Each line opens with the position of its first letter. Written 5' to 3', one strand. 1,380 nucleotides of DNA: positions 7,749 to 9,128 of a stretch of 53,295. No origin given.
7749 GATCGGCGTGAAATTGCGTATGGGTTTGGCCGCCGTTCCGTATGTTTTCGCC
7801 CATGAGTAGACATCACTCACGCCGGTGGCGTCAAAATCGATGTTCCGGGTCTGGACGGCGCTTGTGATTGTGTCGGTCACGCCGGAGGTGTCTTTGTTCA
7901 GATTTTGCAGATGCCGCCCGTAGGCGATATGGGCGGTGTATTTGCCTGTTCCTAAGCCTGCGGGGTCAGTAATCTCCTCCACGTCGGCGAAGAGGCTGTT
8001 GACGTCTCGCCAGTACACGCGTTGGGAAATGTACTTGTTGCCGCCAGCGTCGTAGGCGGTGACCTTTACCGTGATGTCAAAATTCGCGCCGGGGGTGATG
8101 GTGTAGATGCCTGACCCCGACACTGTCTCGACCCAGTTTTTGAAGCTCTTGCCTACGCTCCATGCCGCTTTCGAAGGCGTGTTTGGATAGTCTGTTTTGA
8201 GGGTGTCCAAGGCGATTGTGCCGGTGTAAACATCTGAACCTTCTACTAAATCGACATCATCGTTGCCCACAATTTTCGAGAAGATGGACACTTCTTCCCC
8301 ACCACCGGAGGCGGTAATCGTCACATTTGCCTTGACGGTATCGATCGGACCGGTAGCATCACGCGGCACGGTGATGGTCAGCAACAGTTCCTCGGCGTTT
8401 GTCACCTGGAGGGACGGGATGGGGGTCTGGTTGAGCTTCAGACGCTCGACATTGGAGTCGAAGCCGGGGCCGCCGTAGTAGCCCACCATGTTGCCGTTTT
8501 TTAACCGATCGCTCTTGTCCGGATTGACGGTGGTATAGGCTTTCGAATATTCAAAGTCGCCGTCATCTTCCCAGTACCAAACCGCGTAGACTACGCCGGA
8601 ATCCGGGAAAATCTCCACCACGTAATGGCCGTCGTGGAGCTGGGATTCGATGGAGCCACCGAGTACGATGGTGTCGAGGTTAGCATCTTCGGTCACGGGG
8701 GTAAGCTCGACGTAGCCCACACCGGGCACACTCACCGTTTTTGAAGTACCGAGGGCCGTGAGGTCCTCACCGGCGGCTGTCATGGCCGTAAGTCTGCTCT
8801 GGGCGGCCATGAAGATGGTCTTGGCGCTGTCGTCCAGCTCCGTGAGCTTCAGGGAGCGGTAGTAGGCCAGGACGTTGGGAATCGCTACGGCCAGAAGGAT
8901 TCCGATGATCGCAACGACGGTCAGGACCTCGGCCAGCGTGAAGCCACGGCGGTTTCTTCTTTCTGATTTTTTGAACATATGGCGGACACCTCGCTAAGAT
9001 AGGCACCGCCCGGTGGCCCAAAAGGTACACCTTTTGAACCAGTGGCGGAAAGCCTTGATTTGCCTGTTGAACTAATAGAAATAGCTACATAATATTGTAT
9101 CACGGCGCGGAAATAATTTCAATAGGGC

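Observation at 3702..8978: A 1758-aa modular type IV pilin-like protein with three GLUG-repeat modules, each ending in HYG(D/Y)WP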

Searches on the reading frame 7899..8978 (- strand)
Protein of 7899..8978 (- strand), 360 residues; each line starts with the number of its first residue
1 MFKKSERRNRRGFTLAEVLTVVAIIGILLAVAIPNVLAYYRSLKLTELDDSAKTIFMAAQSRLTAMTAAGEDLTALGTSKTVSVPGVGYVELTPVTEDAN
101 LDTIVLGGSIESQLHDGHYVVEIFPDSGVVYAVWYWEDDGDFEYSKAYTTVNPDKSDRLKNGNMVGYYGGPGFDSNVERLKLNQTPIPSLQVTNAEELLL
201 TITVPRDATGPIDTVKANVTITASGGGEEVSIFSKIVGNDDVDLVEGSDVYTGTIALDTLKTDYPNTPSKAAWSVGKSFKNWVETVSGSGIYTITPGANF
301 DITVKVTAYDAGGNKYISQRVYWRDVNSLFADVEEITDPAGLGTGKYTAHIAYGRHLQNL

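Call 63: search_protein_families(library=pfam, proteins=[window:7956-8978:-], max_evalue=10)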
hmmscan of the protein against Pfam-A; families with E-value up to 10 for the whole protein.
window:7956-8978:- (341 aa): 2 families
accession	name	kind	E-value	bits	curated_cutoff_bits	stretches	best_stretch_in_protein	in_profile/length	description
PF07963.17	N_methyl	-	5.2e-08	32.6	21.2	1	7-33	1-27/27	Prokaryotic N-terminal methylation motif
PF21602.3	GldM_3rd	-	0.084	13.6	25.2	1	278-316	35-73/82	GldM third domain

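Call 88: search_protein_representatives(protein=window:7899-8978:-)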
Query: 360 residues. Proteins with E-value up to 0.001 (for the whole library): 4020; up to 1e-10: 856; up to 1e-30: 50. The best 150 are listed.
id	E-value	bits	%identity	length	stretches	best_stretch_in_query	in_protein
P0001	6.4e-234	791.8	100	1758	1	1-360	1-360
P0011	7.1e-107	374.0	62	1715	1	1-360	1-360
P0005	7.7e-104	364.1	61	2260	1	1-360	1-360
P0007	6.6e-98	344.5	60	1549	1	1-360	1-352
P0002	6.4e-97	341.3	60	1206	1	1-360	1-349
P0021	1.5e-82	294.0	58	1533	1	8-360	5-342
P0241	7.3e-75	268.8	52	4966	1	6-360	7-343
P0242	8.8e-67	242.2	45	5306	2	5-360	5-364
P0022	1.9e-65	237.8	46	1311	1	5-360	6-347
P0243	6.3e-63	229.5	50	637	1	6-360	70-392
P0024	3.8e-62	226.9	48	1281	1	9-360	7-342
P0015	6.5e-62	226.2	49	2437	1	5-360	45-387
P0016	1.1e-60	222.2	47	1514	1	7-360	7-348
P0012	2.1e-60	221.2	47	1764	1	8-360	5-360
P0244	3.6e-58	213.9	48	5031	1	8-360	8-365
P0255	1.5e-40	155.9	38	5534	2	10-360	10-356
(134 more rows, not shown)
